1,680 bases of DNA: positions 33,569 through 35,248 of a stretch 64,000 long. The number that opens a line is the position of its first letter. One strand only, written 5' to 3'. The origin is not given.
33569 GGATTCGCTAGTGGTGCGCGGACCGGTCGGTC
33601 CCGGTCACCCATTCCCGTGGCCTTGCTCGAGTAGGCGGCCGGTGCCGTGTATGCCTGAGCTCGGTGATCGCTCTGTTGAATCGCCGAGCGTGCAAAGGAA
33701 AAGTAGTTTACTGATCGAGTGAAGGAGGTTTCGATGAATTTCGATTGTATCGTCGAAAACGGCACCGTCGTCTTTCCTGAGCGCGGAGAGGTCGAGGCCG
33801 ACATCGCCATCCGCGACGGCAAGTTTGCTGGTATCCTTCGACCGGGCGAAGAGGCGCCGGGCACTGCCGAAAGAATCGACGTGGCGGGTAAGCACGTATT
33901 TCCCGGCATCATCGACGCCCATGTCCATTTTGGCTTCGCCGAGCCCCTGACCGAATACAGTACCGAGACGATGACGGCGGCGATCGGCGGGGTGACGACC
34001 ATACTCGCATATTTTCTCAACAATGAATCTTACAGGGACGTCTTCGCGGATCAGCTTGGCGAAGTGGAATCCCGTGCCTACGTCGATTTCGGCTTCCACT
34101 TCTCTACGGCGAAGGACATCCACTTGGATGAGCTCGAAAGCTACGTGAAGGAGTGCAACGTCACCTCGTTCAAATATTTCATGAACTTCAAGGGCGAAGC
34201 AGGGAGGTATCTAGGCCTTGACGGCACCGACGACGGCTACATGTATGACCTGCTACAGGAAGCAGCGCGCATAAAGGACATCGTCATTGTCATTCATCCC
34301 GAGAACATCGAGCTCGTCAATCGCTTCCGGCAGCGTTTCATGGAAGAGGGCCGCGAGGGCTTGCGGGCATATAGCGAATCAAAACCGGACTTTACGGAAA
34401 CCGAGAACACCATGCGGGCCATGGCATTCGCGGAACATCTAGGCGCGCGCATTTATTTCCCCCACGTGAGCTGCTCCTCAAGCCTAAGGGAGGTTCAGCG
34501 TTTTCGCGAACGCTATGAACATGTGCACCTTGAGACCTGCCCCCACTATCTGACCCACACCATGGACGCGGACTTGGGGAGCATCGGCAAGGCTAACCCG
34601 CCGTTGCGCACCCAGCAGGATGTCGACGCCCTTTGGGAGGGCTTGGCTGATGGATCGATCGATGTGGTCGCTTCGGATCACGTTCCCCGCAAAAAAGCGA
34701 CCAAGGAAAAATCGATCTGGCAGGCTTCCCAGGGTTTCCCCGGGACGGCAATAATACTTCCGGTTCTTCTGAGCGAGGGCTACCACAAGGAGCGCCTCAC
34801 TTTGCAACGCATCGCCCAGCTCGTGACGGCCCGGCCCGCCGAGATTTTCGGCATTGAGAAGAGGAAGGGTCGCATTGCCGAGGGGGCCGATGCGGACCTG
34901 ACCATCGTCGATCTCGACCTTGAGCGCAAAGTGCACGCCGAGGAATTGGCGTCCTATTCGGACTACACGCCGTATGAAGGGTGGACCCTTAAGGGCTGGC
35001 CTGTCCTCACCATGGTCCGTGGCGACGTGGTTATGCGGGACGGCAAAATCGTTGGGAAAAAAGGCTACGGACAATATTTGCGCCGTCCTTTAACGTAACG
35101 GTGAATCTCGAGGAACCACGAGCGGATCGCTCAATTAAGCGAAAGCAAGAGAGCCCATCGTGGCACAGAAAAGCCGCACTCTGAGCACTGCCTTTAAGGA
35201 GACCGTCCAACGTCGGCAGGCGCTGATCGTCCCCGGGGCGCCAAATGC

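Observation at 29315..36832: Intact 7-gene enzymatic operon of unknown substrate carried on the tRNA-Thr island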

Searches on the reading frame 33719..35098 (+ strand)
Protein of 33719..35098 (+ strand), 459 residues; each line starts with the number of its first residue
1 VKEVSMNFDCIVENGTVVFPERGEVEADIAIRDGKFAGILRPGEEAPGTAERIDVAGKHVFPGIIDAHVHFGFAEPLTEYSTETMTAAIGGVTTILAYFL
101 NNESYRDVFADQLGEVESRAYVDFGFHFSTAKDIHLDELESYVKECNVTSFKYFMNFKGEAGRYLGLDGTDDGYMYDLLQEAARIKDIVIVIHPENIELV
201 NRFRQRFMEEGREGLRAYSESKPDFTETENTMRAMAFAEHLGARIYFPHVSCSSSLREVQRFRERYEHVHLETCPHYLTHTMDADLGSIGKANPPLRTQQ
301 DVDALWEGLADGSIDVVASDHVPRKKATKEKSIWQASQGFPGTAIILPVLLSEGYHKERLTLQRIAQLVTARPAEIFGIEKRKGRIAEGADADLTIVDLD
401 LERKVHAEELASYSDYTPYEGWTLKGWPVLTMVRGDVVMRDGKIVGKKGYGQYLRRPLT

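Call 4: search_protein_families(library=pfam, proteins=[window:33719-35098:+])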
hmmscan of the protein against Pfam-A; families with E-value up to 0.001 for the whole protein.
window:33719-35098:+ (459 aa): 2 families
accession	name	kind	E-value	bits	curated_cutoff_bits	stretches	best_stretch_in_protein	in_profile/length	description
PF01979.26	Amidohydro_1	-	3.1e-23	83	25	1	60-438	2-345/345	Amidohydrolase family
PF07969.17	Amidohydro_3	-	5.2e-17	62.9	29.7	1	357-438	404-471/472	Amidohydrolase family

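Call 5: search_protein_families(library=ncbifam, proteins=[window:33719-35098:+])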
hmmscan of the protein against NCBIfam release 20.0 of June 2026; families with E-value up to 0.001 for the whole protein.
window:33719-35098:+ (459 aa): 63 families (the best 25 are shown)
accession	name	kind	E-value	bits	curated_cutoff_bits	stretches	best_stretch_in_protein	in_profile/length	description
NF009941.0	PRK13404.1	subfamily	3e-89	299.9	647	1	6-456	2-461/478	dihydropyrimidinase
NF004839.0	PRK06189.1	equivalog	2.2e-87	293.6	631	1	6-456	1-447/451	allantoinase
TIGR02033.1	D-hydantoinase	equivalog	1.1e-83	281.7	393.25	1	11-456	2-454/454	dihydropyrimidinase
NF058539.1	ergo_uti2_ErtD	equivalog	2.1e-81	274.2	650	1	8-455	2-446/449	hydantoin-5-propionate amidohydrolase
TIGR03178.1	allantoinase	equivalog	4.1e-81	273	357.85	1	9-455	1-440/441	allantoinase AllB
NF006559.0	PRK09060.1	equivalog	1.5e-79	267.4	482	1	5-448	2-431/444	dihydroorotase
NF002668.0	PRK02382.1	equivalog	1.8e-76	257.6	452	1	12-455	8-427/436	dihydroorotase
TIGR00857.1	pyrC_multi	subfamily_domain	6.1e-75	252.7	279.05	1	24-442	3-412/412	dihydroorotase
NF005960.0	PRK08044.1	equivalog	1.1e-67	228.7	688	1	6-455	1-449/453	allantoinase AllB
NF058538.1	ergo_util_ErtD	equivalog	6.8e-67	226.2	600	1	9-455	2-445/446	hydantoin-5-propionate amidohydrolase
NF005751.0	PRK07575.1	equivalog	1.9e-64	217.8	529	1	10-446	5-427/440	dihydroorotase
NF006837.0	PRK09357.1-2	equivalog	1.7e-61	208.1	575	1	11-443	4-426/428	dihydroorotase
NF006841.0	PRK09357.2-2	equivalog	8.5e-53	179.5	640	1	181-440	162-418/421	dihydroorotase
NF006836.0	PRK09357.1-1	equivalog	1.9e-52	178.5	538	2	183-445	169-430/432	dihydroorotase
NF006688.0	PRK09236.1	equivalog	7.6e-52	176.6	535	1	11-448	5-435/444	dihydroorotase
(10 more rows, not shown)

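Call 9: find_encoding_contigs(protein=window:33719-35098:+, flank=10000, max_places=10)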
Protein window:33719-35098:+ (459 aa): no gene with exactly this product is on record in the collection.

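Call 12: find_homologous_proteins(query=window:33734-35098:+, max_evalue=1e-30)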
Query window:33734-35098:+ (454 aa): 2458 proteins with E <= 1e-30 among 8000 candidates; the best 120 are listed.
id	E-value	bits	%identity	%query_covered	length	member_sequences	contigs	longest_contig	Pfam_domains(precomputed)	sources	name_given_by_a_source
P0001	0.0e+0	1016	97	100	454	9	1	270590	PF07969.18,PF01979.27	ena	-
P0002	1.2e-221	755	70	100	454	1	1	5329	PF07969.18,PF01979.27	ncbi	-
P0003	1.6e-221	754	71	100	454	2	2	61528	PF07969.18,PF01979.27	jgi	jgi:dihydropyrimidinase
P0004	6.6e-221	752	71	100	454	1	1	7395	PF07969.18,PF12890.14,PF01979.27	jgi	-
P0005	1.1e-220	751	71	100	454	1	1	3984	PF07969.18,PF01979.27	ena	-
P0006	2.0e-220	751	70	100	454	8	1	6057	PF07969.18,PF01979.27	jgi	jgi:dihydropyrimidinase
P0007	1.1e-217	742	70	100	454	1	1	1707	PF07969.18,PF01979.27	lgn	-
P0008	1.9e-214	731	70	100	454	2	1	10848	PF07969.18,PF01979.27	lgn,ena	-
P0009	6.9e-214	729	69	100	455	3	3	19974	PF07969.18,PF01979.27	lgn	-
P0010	9.2e-214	729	68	100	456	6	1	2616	PF07969.18,PF01979.27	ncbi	-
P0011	8.9e-213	725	68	100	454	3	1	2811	PF07969.18,PF01979.27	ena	-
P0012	9.8e-211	719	68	100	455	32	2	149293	PF07969.18,PF01979.27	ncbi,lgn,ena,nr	ncbi:MAG: amidohydrolase family protein [Rhodospirillaceae bacterium]|nr:amidohydrolase family prote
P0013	6.6e-209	713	65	100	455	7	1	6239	PF07969.18,PF01979.27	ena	-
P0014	3.4e-208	710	66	100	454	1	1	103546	PF07969.18,PF01979.27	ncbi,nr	ncbi:MAG: dihydroorotase family protein [Proteobacteria bacterium]|nr:dihydroorotase family protein 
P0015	8.1e-208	709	68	100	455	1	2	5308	PF07969.18,PF01979.27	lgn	-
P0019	1.4e-206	705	67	100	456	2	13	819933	PF07969.18,PF01979.27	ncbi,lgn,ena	-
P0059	6.7e-196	670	65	99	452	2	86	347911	PF07969.18,PF01979.27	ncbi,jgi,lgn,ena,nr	ncbi:MAG: amidohydrolase family protein [Gammaproteobacteria bacterium]|nr:dihydroorotase [Gammaprot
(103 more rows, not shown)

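Call 13: find_encoding_contigs(protein=P0001, flank=10000, max_places=3)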
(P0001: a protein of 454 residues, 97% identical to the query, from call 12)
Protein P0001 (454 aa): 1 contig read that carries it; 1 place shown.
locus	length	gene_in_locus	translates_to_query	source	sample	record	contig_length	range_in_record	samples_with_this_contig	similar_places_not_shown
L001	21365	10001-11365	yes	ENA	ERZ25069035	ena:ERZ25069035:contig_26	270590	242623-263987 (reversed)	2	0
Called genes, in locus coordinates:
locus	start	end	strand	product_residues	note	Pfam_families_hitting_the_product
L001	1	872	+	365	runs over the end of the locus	PF07508:Recombinase, PF13408:Zn_ribbon_recom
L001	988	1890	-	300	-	PF13379:NMT1_2 (weak), PF09084:NMT1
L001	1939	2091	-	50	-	-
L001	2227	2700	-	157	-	PF00528:BPD_transp_1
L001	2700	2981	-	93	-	-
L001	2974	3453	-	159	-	PF00005:ABC_tran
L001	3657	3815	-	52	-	-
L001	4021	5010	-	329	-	PF04069:OpuAC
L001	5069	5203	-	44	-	-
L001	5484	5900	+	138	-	PF12680:SnoaL_2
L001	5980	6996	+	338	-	PF08240:ADH_N, PF00107:ADH_zinc_N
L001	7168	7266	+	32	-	-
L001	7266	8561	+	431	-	PF01321:Creatinase_N (weak), PF00557:Peptidase_M24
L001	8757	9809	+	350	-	PF02492:cobW, PF07683:CobW_C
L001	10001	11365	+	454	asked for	PF01979:Amidohydro_1, PF07969:Amidohydro_3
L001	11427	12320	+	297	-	PF13714:PEP_mutase, PF00463:ICL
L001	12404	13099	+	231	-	PF00857:Isochorismatase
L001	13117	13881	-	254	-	PF00106:adh_short, PF01370:Epimerase, PF08659:KR, PF01073:3Beta_HSD (weak), PF13561:adh_short_C2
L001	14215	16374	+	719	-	PF00528:BPD_transp_1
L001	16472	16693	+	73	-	PF00872:Transposase_mut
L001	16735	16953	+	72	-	PF00872:Transposase_mut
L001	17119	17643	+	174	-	PF00872:Transposase_mut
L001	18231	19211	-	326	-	PF13384:HTH_23, PF13518:HTH_28, PF13551:HTH_29 (faint), PF13565:HTH_32, PF00665:rve, PF13683:rve_3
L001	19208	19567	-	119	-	PF01527:HTH_Tnp_1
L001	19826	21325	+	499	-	PF22483:Mu-transpos_C_2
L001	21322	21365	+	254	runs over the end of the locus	PF01695:IstB_IS21, PF00308:Bac_DnaA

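Call 14: find_encoding_contigs(protein=P0012, flank=10000, max_places=3)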
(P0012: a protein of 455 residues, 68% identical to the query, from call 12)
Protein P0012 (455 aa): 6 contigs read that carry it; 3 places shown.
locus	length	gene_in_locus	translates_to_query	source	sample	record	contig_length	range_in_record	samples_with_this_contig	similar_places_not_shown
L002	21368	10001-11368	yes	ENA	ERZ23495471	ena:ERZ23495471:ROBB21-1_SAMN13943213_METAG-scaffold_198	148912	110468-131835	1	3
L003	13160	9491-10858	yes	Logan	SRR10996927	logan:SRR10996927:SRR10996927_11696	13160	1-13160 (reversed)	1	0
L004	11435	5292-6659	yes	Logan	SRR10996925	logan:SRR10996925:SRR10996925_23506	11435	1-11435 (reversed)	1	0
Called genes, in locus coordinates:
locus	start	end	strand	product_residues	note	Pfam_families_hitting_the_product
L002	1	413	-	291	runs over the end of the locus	PF02653:BPD_transp_2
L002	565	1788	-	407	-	PF13433:Peripla_BP_5, PF13458:Peripla_BP_6, PF01094:ANF_receptor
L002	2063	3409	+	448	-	PF03972:MmgE_PrpD_N, PF19305:MmgE_PrpD_C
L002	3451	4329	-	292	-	PF04909:Amidohydro_2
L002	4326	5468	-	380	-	PF02771:Acyl-CoA_dh_N, PF02770:Acyl-CoA_dh_M, PF00441:Acyl-CoA_dh_1, PF08028:Acyl-CoA_dh_2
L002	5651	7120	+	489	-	PF00501:AMP-binding, PF13193:AMP-binding_C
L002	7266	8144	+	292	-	PF13714:PEP_mutase, PF00463:ICL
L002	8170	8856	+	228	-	PF00857:Isochorismatase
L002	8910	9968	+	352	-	PF02492:cobW, PF07683:CobW_C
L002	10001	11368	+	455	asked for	PF01979:Amidohydro_1, PF07969:Amidohydro_3 (weak)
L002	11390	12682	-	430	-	PF05935:Arylsulfotrans, PF14269:Arylsulfotran_2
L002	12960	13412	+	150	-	PF00082:Peptidase_S8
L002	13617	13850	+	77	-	PF10074:RovC_DNA-bd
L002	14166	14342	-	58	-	-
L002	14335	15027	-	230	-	PF00565:SNase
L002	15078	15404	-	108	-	-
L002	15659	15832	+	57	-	-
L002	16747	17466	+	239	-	PF00829:Ribosomal_L21p, PF14520:HHH_5 (weak)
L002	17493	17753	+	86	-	PF01016:Ribosomal_L27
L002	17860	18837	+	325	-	PF14226:DIOX_N, PF03171:2OG-FeII_Oxy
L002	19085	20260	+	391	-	PF13356:Arm-DNA-bind_3, PF14659:Phage_int_SAM_3 (weak), PF00589:Phage_integrase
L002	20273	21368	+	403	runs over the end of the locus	PF13356:Arm-DNA-bind_3, PF14659:Phage_int_SAM_3 (weak), PF22022:Phage_int_M (weak), PF00589:Phage_integrase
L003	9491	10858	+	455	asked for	PF01979:Amidohydro_1, PF07969:Amidohydro_3 (weak)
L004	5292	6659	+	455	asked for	PF01979:Amidohydro_1, PF07969:Amidohydro_3 (weak)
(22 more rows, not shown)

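Call 15: find_encoding_contigs(protein=P0059, flank=10000, max_places=4)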
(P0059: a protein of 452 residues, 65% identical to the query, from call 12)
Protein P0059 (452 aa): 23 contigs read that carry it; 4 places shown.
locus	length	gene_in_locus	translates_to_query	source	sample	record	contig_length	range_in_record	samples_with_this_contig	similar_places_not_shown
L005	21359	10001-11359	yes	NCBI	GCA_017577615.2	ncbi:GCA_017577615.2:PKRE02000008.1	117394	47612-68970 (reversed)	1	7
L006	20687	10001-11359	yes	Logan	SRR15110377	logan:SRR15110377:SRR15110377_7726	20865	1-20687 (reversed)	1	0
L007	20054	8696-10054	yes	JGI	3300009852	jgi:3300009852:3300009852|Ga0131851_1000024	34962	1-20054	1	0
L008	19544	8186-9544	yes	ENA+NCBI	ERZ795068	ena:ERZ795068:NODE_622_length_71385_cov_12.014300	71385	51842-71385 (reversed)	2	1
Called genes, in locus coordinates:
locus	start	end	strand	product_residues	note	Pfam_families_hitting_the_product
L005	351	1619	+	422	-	PF07995:GSDH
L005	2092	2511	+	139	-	-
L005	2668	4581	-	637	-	PF22842:Pel9A-like_beta_helix, PF05048:NosD, PF13229:Beta_helix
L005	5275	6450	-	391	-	PF03472:Autoind_bind, PF08299:Bac_DnaA_C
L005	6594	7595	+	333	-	PF01699:Na_Ca_ex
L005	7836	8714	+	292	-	PF00669:Flagellin_N, PF00700:Flagellin_C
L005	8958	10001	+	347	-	PF02492:cobW, PF07683:CobW_C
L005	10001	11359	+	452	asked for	PF01979:Amidohydro_1, PF07969:Amidohydro_3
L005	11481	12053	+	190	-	PF04266:ASCH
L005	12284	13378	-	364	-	-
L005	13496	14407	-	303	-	PF13714:PEP_mutase, PF00463:ICL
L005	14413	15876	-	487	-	PF03972:MmgE_PrpD_N, PF19305:MmgE_PrpD_C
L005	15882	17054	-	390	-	PF00285:Citrate_synt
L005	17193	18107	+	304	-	PF00126:HTH_1, PF03466:LysR_substrate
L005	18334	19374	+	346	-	-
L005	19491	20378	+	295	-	-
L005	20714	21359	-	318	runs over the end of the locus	PF00561:Abhydrolase_1, PF12146:Hydrolase_4 (weak)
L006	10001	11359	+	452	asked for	PF01979:Amidohydro_1, PF07969:Amidohydro_3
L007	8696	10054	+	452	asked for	PF01979:Amidohydro_1, PF07969:Amidohydro_3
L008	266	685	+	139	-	-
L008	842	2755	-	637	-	PF22842:Pel9A-like_beta_helix, PF05048:NosD, PF13229:Beta_helix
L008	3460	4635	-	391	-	PF03472:Autoind_bind, PF08299:Bac_DnaA_C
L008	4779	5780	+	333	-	PF01699:Na_Ca_ex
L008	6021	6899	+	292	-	PF00669:Flagellin_N, PF00700:Flagellin_C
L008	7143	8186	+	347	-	PF02492:cobW, PF07683:CobW_C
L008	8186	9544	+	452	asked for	PF01979:Amidohydro_1, PF07969:Amidohydro_3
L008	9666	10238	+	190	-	PF04266:ASCH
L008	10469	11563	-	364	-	-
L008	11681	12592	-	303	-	PF13714:PEP_mutase, PF00463:ICL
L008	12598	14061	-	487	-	PF03972:MmgE_PrpD_N, PF19305:MmgE_PrpD_C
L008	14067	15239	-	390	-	PF00285:Citrate_synt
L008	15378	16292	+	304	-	PF00126:HTH_1, PF03466:LysR_substrate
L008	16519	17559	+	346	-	-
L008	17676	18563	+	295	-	-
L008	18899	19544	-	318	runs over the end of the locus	PF00561:Abhydrolase_1, PF12146:Hydrolase_4 (weak)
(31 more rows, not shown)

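Call 18: find_related_loci(query=A1, collection=genome_contigs, flank=10000)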
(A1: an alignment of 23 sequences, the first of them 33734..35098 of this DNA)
Query A1 (454 aa) in genome_contigs; peptide patterns used: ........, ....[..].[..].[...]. (x = any residue, [..] = any of these).
600 stretches matched a pattern (row limit reached: there are more); 598 encode a relative of the query (tblastn E <= 1e-3); the best 80 are kept; 80 distinct loci.
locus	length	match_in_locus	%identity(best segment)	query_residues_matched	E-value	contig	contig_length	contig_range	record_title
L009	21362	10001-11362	67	1-453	0e+0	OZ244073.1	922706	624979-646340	MAG: Alphaproteobacteria bacterium isolate acfa3c97-71bc-419c-b48f-b1c48e78630c genome assembly, chromosome: 1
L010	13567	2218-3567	65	1-451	0e+0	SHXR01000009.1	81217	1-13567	MAG: Betaproteobacteria bacterium isolate Baikal-deep-G98 BACOMB-C930, whole genome shotgun sequence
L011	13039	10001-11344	63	4-451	0e+0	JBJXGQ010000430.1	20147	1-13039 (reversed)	MAG: Burkholderiales bacterium isolate F1F2.bin.209 k127_4881909, whole genome shotgun sequence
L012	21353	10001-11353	63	1-451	0e+0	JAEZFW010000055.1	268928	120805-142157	MAG: Proteobacteria bacterium isolate OH_CBrB_69 k127_136237, whole genome shotgun sequence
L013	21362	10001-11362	62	1-454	0e+0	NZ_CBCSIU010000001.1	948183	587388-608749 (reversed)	Bordetella muralis strain CIP111920T isolate CIP111920T NODE_0001, whole genome shotgun sequence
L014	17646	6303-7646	60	6-453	0e+0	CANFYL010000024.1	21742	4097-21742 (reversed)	MAG: Comamonadaceae bacterium isolate Jr-20nov17-173 genome assembly, contig: Jr-20nov17-C2603, whole genome shotgun seq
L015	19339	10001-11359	59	1-453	7e-177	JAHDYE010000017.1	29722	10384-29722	MAG: Burkholderiaceae bacterium isolate PRO11 NODE_2450_length_29722_cov_7.101965, whole genome shotgun sequence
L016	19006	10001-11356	64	1-452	0e+0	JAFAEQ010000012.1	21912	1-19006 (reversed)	MAG: Proteobacteria bacterium isolate OH_SBlB_140 k127_846031, whole genome shotgun sequence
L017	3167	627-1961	42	1-447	6e-125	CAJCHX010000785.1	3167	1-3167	Acidobacteriaceae bacterium isolate BOG_194 genome assembly, contig: k141_12113232, whole genome shotgun sequence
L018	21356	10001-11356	44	3-451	5e-118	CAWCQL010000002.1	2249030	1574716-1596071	MAG: uncultured Actinomycetota bacterium isolate MFD04967.bin.2.42 genome assembly, contig: contig_11801, whole genome s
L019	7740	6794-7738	55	4-315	9e-117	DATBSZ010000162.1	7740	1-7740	MAG TPA_asm: Burkholderiales bacterium isolate SMAG_U4170 k141_2142640, whole genome shotgun sequence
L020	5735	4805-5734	57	6-315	5e-115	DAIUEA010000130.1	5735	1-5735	MAG TPA_asm: Limnohabitans sp. isolate CTOTU22614 NODE_3697_length_5735_cov_5.596479, whole genome shotgun sequence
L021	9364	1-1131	47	77-453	4e-115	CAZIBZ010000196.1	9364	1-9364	MAG TPA_asm: uncultured Dehalococcoidia bacterium isolate SRP260945_co2_382 genome assembly, contig: k141_2950108, whole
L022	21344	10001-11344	42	4-451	5e-115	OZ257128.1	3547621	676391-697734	MAG: Actinomycetes bacterium isolate a64d84fb-41c3-4246-938b-28fa759d90e4 genome assembly, chromosome: 1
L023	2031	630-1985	41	2-454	9e-114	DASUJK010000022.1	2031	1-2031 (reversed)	MAG TPA_asm: Pseudonocardiaceae bacterium isolate SMAG_U1484 k141_1824641, whole genome shotgun sequence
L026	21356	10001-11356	41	2-452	2e-105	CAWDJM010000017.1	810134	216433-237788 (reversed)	MAG: uncultured Solirubrobacterales bacterium isolate MFD06714.bin.1.74 genome assembly, contig: contig_5489, whole geno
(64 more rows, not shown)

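Call 20: search_solved_structures(query=window:33734-35098:+, max_evalue=1e-20)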
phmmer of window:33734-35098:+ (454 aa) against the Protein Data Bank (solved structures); distinct sequences matched with E-value up to 1e-20: 76 (the best 60 are shown).
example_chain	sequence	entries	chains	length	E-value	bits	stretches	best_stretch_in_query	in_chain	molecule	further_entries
1gkr_A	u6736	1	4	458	2.4e-72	247.6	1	3-451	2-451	NON-ATP DEPENDENT L-SELECTIVE HYDANTOINASE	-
1nfg_A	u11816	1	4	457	1.1e-66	228.9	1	4-451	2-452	D-hydantoinase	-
1gkp_A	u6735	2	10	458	2.3e-64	221.2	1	6-451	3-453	HYDANTOINASE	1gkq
1k1d_A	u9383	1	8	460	2e-63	218.2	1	6-451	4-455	D-hydantoinase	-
3hm7_A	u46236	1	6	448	7.8e-63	216.2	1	2-436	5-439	Allantoinase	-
4kqn_A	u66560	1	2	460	4.9e-60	207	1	9-452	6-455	D-hydantoinase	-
1yny_A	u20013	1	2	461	1.4e-59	205.5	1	9-452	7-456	D-Hydantoinase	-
4kir_A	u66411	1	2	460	1.4e-59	205.5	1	9-452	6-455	D-hydantoinase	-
3sfw_A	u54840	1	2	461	3.4e-57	197.6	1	7-452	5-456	Dihydropyrimidinase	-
4tqt_A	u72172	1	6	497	1.9e-56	195.1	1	6-451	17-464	D-hydantoinase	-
8hfd_A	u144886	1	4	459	2.1e-53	185.1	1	1-434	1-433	Allantoinase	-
3e74_A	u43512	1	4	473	3.3e-53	184.5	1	1-434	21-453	Allantoinase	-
3dc8_A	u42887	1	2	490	4.7e-50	174.1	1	5-451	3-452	Dihydropyrimidinase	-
4yiw_A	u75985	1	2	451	2.5e-49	171.7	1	5-434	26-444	Dihydroorotase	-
3mpg_A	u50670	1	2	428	2.6e-49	171.6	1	6-434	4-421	Dihydroorotase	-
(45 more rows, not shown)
